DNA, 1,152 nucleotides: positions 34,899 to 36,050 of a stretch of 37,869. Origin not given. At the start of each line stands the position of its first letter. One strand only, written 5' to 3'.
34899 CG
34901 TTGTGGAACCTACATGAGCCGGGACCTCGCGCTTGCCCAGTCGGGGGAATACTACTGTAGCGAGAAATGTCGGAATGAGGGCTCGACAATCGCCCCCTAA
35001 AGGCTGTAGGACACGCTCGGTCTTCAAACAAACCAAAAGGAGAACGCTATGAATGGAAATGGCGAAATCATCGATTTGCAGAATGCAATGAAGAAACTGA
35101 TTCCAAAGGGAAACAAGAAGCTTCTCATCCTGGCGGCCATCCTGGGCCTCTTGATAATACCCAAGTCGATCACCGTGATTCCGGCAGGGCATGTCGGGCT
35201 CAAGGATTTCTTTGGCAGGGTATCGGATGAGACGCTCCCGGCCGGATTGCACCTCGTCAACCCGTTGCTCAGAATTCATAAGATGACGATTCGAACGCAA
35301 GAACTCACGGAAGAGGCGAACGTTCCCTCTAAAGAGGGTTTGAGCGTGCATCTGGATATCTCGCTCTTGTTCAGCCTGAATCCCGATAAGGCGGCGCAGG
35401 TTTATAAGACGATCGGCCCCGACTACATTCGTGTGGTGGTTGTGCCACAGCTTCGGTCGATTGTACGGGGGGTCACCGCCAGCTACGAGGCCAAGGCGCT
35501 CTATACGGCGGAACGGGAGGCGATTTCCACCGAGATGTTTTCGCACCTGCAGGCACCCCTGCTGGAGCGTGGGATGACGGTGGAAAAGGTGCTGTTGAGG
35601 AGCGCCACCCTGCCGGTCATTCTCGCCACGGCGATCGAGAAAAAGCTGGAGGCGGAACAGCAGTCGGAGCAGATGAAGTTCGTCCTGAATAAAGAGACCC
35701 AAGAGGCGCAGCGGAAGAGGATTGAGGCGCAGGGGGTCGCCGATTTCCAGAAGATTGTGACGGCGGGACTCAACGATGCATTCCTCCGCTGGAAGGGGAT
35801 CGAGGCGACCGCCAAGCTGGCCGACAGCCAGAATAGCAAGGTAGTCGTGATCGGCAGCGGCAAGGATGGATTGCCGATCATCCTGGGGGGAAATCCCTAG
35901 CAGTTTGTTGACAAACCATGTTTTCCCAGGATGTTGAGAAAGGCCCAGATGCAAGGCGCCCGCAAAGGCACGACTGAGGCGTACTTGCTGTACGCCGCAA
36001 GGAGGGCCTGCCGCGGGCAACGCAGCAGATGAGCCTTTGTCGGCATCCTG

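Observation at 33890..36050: New 150-bp MITE-like repeat family with IS5-type (YTAR) 4-bp target duplications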

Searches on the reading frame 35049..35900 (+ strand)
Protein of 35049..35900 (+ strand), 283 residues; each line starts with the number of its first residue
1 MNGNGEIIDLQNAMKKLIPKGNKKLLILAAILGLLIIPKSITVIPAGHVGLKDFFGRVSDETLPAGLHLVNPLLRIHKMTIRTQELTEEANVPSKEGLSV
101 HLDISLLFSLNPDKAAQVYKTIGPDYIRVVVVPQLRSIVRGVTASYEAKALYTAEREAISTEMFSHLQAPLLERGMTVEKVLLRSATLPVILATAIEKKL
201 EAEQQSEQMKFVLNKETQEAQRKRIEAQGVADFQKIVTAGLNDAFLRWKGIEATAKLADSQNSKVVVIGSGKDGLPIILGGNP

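Call 14: search_protein_families(library=pfam, proteins=[window:35049-35900:+])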
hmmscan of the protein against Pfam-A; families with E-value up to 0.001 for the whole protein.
window:35049-35900:+ (283 aa): 1 family
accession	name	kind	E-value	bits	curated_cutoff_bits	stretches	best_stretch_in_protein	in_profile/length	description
PF01145.31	Band_7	-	1.6e-27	97.1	23.6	1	43-215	2-167/176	SPFH domain / Band 7 family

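Call 15: find_encoding_contigs(protein=window:35049-35900:+, flank=10000, max_places=10)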
Protein window:35049-35900:+ (283 aa): 5 contigs read that carry it; 5 places shown.
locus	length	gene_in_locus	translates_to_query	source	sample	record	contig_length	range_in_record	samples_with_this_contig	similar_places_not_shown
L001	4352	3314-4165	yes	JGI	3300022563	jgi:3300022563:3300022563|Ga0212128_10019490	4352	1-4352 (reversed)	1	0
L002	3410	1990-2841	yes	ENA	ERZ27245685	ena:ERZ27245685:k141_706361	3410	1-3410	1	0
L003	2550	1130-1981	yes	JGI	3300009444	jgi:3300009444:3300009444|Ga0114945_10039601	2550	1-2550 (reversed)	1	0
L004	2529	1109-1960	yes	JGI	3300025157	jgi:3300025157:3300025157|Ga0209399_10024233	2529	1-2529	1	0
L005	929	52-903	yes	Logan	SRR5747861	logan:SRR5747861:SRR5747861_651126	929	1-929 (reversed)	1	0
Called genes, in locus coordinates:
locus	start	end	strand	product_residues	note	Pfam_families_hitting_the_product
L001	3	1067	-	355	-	?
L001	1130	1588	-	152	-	PF00005:ABC_tran, PF13304:AAA_21 (weak)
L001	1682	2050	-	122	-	PF00462:Glutaredoxin, PF13417:GST_N_3, PF13409:GST_N_2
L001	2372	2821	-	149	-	PF00578:AhpC-TSA, PF08534:Redoxin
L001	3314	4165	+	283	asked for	PF01145:Band_7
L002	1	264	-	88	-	?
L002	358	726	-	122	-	PF00462:Glutaredoxin, PF13417:GST_N_3, PF13409:GST_N_2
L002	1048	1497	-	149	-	PF00578:AhpC-TSA, PF08534:Redoxin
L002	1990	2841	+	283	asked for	PF01145:Band_7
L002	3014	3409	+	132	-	?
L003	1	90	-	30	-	?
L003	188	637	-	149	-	PF00578:AhpC-TSA, PF08534:Redoxin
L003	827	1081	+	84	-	-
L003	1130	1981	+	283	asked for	PF01145:Band_7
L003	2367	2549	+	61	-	?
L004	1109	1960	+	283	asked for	PF01145:Band_7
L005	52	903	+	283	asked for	PF01145:Band_7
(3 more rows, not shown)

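Call 57: find_homologous_proteins(query=window:35049-35900:+, max_evalue=1e-40)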
Query window:35049-35900:+ (283 aa): 5286 proteins with E <= 1e-40 among 8000 candidates; the best 120 are listed.
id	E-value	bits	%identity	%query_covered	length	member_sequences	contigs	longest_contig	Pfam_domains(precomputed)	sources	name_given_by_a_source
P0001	2.6e-175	599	100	100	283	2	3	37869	PF01145.32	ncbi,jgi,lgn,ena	-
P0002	9.3e-159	545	89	100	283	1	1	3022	PF01145.32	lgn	-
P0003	2.4e-156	537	89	100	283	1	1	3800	PF01145.32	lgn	-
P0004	1.3e-153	528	85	100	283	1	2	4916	PF01145.32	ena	-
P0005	1.7e-153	527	85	100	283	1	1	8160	PF01145.32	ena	-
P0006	1.8e-153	527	86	99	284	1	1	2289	PF01145.32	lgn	-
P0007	5.1e-153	526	87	100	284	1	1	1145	PF01145.32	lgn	-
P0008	5.6e-153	526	86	99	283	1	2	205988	PF01145.32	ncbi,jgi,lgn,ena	-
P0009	2.9e-151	520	85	99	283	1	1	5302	PF01145.32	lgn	-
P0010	7.5e-151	519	86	100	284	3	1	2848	PF01145.32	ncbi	-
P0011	1.8e-150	518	85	100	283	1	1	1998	PF01145.32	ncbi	-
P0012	1.8e-149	514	84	99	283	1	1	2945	PF01145.32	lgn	-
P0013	2.5e-149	514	83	100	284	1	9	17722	PF01145.32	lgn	-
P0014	8.6e-149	512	83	100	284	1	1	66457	PF01145.32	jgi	jgi:regulator of protease activity HflC (stomatin/prohibitin superfamily)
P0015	1.4e-148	511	85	99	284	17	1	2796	PF01145.32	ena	-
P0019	6.8e-147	506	83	99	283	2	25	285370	PF01145.32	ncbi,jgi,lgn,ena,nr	ncbi:MAG: membrane protease subunit, stomatin/prohibitin [Deltaproteobacteria bacterium RIFCSPLOWO2_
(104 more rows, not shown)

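Call 58: find_encoding_contigs(protein=P0008, flank=10000, max_places=3)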
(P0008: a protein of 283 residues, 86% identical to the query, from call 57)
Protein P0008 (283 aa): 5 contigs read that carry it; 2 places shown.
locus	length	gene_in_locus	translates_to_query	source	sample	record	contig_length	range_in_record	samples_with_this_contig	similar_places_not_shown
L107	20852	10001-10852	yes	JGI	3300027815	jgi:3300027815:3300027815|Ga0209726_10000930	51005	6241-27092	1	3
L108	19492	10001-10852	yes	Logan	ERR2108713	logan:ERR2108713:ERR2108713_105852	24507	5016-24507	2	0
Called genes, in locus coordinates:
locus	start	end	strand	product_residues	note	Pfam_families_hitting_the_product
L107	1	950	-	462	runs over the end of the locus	PF01546:Peptidase_M20, PF07687:M20_dimer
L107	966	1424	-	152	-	PF19502:DUF6036 (faint)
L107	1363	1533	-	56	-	-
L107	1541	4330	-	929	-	PF00330:Aconitase, PF00694:Aconitase_C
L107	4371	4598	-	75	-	-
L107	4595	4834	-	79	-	-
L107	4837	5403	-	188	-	PF00581:Rhodanese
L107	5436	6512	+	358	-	PF00793:DAHP_synth_1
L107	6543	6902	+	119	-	PF06155:GBBH-like_N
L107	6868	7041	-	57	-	-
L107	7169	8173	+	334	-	PF13412:HTH_24 (faint), PF02661:Fic, PF01047:MarR (weak), PF12802:MarR_2 (weak)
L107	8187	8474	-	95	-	PF01541:GIY-YIG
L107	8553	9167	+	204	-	-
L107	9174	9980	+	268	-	-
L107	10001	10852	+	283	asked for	PF01145:Band_7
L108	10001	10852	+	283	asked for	PF01145:Band_7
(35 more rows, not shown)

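Call 59: find_encoding_contigs(protein=P0003, flank=10000, max_places=3)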
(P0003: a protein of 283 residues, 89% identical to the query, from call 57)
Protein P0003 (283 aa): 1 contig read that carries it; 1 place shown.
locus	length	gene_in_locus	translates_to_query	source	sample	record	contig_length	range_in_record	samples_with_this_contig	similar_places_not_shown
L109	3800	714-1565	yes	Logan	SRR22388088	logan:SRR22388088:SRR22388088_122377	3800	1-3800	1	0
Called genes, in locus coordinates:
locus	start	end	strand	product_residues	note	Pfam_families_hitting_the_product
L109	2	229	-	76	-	?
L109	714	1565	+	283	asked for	PF01145:Band_7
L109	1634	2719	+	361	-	PF13948:DUF4215 (faint)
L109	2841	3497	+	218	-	PF13505:OMP_b-brl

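Call 60: find_encoding_contigs(protein=P0019, flank=10000, max_places=4)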
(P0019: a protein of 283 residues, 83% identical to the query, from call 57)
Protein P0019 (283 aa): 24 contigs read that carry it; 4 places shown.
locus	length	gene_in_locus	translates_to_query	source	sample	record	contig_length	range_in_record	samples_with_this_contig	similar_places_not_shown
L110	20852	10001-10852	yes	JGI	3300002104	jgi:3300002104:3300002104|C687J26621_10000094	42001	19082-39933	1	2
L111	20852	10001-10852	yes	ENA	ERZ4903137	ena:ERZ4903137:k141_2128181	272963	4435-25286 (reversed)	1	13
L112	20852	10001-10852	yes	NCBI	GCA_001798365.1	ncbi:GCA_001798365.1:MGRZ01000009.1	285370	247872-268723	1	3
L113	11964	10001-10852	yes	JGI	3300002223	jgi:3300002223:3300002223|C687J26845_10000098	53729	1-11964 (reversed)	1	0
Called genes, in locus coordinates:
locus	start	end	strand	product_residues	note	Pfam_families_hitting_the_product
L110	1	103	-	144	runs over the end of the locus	-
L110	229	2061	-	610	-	PF13520:AA_permease_2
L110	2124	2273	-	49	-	-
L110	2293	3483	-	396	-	PF03160:Calx-beta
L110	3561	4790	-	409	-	PF13173:AAA_14, PF13635:DUF4143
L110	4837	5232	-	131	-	-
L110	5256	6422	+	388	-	PF13173:AAA_14, PF13635:DUF4143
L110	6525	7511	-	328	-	PF05057:DUF676, PF07819:PGAP1, PF06028:DUF915 (faint)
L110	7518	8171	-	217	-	PF03006:HlyIII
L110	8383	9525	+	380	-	PF13784:Fic_N, PF02661:Fic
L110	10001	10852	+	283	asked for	PF01145:Band_7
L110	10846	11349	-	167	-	PF02870:Methyltransf_1N, PF01035:DNA_binding_1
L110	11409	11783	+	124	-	PF02537:CRCB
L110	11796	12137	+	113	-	PF02641:DUF190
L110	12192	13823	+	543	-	PF04055:Radical_SAM (faint)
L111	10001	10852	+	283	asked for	PF01145:Band_7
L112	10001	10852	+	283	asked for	PF01145:Band_7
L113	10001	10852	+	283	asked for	PF01145:Band_7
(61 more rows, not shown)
